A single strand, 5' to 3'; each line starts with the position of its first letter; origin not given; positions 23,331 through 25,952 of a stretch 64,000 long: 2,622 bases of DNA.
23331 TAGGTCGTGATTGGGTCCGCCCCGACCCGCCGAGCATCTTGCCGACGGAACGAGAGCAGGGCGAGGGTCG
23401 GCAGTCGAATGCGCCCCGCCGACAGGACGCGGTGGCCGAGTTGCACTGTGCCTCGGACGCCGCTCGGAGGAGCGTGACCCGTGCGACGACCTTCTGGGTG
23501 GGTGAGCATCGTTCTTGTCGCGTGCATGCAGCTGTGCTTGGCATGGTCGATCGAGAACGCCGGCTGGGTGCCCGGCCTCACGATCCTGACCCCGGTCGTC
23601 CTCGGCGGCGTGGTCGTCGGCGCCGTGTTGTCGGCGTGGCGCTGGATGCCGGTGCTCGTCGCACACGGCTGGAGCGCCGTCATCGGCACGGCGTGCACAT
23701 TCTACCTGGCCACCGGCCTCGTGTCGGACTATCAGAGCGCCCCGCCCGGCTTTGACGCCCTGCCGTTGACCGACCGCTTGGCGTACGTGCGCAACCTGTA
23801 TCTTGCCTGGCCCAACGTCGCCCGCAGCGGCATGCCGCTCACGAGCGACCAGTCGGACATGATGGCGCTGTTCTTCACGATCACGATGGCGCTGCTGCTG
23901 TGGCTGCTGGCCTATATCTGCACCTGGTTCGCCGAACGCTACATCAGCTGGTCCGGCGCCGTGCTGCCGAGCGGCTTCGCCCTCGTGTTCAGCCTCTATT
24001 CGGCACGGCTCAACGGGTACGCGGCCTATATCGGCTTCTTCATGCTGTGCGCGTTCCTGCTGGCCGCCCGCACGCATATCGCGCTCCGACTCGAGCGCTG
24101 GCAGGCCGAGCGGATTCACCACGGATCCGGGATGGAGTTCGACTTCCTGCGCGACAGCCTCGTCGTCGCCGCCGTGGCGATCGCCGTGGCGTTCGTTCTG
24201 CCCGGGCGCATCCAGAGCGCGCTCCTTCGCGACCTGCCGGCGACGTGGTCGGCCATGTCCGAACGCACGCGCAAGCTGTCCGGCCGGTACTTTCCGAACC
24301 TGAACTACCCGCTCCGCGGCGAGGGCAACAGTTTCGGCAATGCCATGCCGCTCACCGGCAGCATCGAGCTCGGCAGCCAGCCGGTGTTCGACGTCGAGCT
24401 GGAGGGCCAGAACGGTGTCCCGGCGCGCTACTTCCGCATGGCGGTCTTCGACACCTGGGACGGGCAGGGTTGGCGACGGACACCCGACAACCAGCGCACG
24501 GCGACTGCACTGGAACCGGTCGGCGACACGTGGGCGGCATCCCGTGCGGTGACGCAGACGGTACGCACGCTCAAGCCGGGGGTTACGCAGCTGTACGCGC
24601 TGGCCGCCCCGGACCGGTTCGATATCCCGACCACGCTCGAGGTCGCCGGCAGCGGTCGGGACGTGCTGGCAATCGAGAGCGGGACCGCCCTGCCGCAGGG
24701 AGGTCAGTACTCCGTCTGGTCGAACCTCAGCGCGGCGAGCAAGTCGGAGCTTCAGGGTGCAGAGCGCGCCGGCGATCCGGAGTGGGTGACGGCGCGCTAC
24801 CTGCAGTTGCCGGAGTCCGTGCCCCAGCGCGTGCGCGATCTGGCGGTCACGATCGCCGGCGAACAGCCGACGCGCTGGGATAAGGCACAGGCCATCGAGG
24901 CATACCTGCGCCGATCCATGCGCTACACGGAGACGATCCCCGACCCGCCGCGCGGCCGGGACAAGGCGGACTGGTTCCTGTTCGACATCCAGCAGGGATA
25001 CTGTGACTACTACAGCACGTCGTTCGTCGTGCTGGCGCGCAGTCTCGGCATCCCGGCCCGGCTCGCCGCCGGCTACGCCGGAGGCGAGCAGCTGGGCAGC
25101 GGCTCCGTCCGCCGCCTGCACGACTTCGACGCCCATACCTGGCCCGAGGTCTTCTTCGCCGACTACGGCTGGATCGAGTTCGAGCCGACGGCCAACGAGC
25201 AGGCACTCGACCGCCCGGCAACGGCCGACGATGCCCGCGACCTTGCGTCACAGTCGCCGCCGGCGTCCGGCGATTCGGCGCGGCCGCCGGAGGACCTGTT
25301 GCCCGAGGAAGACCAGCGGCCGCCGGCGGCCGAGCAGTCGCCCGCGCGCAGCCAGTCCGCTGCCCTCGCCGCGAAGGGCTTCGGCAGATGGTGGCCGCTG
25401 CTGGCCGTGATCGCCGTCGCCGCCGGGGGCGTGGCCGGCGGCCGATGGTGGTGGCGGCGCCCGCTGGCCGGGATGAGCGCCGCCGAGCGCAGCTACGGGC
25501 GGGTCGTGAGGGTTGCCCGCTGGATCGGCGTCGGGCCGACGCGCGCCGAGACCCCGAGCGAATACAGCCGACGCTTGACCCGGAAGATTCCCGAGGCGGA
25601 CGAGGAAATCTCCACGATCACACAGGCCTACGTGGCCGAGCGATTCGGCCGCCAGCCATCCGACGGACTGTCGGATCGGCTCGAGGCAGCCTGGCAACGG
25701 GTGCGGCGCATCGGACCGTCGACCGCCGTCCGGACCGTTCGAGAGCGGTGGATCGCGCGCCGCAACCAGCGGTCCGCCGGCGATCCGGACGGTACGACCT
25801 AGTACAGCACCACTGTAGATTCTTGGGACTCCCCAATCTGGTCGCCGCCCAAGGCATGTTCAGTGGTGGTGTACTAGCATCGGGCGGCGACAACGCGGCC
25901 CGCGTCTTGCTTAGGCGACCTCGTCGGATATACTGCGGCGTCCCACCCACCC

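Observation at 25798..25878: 81-nt stretch identical to a locus 17 kb away: founding pair of a hairpin repeat family (CTAG/TA-flanked MITE or structured RNA)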

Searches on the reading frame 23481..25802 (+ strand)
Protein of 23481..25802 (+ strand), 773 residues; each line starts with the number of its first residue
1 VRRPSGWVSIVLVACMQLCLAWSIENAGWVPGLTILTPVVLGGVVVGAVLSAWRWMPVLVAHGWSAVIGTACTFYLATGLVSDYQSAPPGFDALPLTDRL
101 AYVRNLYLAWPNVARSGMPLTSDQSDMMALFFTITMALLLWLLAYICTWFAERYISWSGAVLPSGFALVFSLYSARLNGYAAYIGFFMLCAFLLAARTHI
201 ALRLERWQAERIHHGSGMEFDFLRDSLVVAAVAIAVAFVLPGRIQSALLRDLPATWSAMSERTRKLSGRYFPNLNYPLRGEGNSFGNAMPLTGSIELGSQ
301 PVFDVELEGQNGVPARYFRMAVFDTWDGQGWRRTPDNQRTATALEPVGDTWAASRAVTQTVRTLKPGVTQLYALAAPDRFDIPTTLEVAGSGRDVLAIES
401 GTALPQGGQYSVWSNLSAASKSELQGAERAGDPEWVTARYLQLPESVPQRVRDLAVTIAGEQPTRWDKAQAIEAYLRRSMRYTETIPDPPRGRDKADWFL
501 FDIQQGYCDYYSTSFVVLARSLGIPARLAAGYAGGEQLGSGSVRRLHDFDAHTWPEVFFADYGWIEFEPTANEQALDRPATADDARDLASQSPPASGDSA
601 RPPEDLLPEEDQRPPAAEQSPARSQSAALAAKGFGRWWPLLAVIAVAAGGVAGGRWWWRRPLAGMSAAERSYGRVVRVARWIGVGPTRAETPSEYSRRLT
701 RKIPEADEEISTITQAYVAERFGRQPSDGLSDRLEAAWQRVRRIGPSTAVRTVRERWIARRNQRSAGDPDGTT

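Call 21: search_protein_families(library=pfam, proteins=[window:23481-25802:+])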
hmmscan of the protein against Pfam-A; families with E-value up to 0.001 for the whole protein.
window:23481-25802:+ (773 aa): 3 families
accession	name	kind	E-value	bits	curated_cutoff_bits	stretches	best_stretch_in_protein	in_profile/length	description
PF01841.26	Transglut_core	-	7.2e-25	87.8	23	1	453-569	2-108/108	Transglutaminase-like superfamily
PF11992.13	TgpA_N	-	6.6e-11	42.2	30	1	30-417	14-329/333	TgpA N-terminal domain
PF13559.11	DUF4129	-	1.7e-10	41.2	24.8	1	672-739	2-69/69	Domain of unknown function (DUF4129)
